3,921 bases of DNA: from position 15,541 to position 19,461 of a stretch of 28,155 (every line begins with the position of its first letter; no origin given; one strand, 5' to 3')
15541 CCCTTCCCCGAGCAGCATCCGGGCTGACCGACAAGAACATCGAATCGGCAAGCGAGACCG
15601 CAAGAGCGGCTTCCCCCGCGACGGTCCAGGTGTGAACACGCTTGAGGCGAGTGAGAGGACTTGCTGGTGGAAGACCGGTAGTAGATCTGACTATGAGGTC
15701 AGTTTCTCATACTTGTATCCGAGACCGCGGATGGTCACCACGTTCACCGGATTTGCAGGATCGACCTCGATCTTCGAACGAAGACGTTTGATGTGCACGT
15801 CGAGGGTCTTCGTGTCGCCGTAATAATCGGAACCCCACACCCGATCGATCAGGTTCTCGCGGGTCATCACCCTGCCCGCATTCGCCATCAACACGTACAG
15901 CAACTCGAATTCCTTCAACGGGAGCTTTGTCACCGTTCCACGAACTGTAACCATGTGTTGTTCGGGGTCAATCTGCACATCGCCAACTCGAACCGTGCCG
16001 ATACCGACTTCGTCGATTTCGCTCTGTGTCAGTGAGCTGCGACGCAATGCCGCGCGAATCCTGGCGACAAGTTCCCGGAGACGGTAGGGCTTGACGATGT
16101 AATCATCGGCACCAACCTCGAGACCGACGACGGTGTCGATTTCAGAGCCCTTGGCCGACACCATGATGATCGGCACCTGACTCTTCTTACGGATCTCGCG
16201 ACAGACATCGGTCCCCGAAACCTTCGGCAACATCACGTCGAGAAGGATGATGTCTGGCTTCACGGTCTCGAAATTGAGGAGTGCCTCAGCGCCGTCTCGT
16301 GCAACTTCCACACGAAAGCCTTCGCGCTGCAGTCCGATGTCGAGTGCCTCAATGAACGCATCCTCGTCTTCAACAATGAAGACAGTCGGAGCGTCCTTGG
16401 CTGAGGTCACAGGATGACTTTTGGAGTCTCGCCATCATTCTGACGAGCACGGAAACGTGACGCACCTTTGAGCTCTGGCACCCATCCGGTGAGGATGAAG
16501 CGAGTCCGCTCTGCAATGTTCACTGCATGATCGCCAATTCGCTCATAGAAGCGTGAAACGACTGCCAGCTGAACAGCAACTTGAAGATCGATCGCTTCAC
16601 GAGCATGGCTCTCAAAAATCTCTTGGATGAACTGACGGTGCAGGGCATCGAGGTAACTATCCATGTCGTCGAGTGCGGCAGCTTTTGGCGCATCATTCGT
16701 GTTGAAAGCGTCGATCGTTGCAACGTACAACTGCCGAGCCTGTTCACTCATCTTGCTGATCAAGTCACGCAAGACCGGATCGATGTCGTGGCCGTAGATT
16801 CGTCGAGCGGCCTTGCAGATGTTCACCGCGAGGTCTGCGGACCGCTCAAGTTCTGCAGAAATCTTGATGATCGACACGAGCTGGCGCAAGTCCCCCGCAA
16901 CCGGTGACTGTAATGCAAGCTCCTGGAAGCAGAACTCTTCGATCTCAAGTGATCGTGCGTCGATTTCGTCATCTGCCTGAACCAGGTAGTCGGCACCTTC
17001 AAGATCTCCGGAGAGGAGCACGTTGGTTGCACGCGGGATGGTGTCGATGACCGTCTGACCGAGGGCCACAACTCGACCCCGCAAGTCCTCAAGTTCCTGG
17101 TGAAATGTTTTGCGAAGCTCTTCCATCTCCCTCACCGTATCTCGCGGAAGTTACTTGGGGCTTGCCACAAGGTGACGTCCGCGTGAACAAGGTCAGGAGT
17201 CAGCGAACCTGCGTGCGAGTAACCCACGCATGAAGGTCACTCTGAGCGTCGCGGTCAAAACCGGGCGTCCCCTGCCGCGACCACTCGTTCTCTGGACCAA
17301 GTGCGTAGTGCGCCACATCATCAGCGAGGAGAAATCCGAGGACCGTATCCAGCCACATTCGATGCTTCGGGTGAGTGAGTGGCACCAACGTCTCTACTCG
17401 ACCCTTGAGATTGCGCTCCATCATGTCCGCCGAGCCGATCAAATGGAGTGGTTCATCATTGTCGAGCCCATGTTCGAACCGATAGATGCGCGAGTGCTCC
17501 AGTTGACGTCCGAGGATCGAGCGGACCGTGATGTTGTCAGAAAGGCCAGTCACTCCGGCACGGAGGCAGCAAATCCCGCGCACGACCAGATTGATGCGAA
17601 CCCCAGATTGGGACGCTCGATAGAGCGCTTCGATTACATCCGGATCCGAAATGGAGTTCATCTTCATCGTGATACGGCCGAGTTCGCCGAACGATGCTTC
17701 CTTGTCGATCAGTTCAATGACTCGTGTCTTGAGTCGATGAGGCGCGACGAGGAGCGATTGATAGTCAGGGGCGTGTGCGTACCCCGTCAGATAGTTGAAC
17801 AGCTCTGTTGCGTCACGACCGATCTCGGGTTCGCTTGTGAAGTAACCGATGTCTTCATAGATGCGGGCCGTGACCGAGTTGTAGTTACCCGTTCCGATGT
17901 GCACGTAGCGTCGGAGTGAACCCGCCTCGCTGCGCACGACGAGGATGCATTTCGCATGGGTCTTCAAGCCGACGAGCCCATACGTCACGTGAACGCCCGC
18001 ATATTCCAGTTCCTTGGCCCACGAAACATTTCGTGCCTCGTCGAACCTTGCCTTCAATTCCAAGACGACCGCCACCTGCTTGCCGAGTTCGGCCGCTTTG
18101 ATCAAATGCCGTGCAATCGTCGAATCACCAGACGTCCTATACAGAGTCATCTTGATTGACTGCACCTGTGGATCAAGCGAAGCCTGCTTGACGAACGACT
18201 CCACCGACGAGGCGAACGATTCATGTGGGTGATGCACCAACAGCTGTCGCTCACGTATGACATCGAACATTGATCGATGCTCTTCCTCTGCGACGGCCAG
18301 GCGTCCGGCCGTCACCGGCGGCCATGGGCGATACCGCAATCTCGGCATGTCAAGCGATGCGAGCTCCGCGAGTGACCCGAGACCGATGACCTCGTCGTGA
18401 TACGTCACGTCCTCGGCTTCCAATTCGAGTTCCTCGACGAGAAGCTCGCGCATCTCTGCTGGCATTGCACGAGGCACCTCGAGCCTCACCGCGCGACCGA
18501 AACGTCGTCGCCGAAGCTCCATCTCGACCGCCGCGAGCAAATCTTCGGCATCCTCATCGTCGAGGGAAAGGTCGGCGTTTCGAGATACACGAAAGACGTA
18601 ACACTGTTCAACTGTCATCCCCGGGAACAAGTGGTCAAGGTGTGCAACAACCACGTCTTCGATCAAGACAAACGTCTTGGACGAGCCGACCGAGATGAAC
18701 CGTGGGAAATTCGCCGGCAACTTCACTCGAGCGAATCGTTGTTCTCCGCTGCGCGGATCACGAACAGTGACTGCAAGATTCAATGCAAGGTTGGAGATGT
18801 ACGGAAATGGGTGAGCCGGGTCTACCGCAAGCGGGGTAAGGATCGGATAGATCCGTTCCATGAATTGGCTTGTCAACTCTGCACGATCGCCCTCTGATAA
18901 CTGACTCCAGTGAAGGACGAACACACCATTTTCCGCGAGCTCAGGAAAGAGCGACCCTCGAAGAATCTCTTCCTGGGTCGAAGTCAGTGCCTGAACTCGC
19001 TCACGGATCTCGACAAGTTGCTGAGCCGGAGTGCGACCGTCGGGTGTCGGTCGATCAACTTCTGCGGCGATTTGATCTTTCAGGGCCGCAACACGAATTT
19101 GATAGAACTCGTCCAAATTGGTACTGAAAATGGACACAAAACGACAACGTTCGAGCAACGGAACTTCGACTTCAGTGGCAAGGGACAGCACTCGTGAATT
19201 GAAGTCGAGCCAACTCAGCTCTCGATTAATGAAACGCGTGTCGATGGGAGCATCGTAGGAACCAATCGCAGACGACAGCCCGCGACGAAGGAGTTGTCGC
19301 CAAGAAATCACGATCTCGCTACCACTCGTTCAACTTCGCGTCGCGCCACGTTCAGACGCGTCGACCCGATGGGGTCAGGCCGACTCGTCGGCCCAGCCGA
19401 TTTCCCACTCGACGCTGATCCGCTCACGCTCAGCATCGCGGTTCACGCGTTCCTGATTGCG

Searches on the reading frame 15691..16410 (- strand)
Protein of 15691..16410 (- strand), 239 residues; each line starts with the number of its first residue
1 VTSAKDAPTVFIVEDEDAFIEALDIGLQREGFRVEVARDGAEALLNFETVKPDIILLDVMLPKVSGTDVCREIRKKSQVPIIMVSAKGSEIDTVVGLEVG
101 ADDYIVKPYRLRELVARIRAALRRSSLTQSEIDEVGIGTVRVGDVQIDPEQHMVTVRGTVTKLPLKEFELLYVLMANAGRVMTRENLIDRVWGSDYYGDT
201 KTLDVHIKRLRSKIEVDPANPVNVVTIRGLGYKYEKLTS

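Call 20: search_protein_families(library=pfam, proteins=[window:15691-16410:-], max_evalue=0.001)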
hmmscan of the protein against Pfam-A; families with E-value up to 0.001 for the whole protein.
window:15691-16410:- (239 aa): 4 families
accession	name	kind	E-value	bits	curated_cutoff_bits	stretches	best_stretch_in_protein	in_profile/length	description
PF00072.30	Response_reg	-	1.4e-29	102.9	30.2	1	10-119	1-111/111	Response regulator receiver domain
PF00486.34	Trans_reg_C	-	1.4e-27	96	26.2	1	160-233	3-76/77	Transcriptional regulatory protein, C terminal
PF23198.2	PDE8A_N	-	1.9e-05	25.1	29.6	1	11-78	14-82/147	PDE8A-like, N-terminal domain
PF21695.3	GlnR_1st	-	0.00037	20.8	27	1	33-121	25-110/111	Transcription regulator GlnR, N-terminal domain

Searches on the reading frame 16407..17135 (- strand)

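Call 21: search_protein_families(library=pfam, proteins=[window:16407-17135:-], max_evalue=0.001)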
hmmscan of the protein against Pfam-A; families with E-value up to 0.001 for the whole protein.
window:16407-17135:- (242 aa): 1 family
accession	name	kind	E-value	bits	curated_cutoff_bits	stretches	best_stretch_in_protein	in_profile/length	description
PF01895.24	PhoU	-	2.3e-35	121.3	23.5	2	25-109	4-88/89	PhoU domain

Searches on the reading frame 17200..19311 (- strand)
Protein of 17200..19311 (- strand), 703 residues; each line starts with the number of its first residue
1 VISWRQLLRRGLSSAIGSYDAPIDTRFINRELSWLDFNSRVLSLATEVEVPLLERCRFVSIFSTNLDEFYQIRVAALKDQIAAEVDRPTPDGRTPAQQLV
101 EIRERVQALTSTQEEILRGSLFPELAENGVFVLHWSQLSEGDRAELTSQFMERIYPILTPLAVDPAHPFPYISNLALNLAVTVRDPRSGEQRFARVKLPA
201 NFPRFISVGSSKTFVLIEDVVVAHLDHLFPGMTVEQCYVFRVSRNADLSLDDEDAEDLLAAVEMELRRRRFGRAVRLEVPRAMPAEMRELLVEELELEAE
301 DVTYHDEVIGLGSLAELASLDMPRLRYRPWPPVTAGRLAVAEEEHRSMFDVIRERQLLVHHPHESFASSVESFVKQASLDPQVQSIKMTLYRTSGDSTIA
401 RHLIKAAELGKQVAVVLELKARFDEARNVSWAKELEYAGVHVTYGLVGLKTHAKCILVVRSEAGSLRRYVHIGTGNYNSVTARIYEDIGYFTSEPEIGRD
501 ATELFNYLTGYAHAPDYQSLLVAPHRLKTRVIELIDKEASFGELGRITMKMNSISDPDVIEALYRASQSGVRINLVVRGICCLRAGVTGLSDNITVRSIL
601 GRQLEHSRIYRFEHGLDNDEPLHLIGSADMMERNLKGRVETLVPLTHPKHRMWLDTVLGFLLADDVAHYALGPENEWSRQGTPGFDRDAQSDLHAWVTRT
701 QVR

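Call 21: search_protein_families(library=pfam, proteins=[window:17200-19311:-], max_evalue=0.001)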
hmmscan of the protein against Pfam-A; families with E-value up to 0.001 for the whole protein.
window:17200-19311:- (703 aa): 5 families
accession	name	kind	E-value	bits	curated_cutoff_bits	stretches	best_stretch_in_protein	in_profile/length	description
PF17941.7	PP_kinase_C_1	-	2.8e-71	238.9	25.7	1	347-513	1-166/167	Polyphosphate kinase C-terminal domain 1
PF02503.22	PP_kinase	-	4.9e-61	206.1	31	1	143-316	3-182/183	Polyphosphate kinase middle domain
PF13090.12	PP_kinase_C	-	7.4e-50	169.2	25.8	1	520-681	1-162/172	Polyphosphate kinase C-terminal domain 2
PF13089.11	PP_kinase_N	-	2.4e-37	127.9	23.8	1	27-132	1-106/107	Polyphosphate kinase N-terminal domain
PF13091.12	PLDc_2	-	4.3e-10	40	27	1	384-507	10-130/132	PLD-like domain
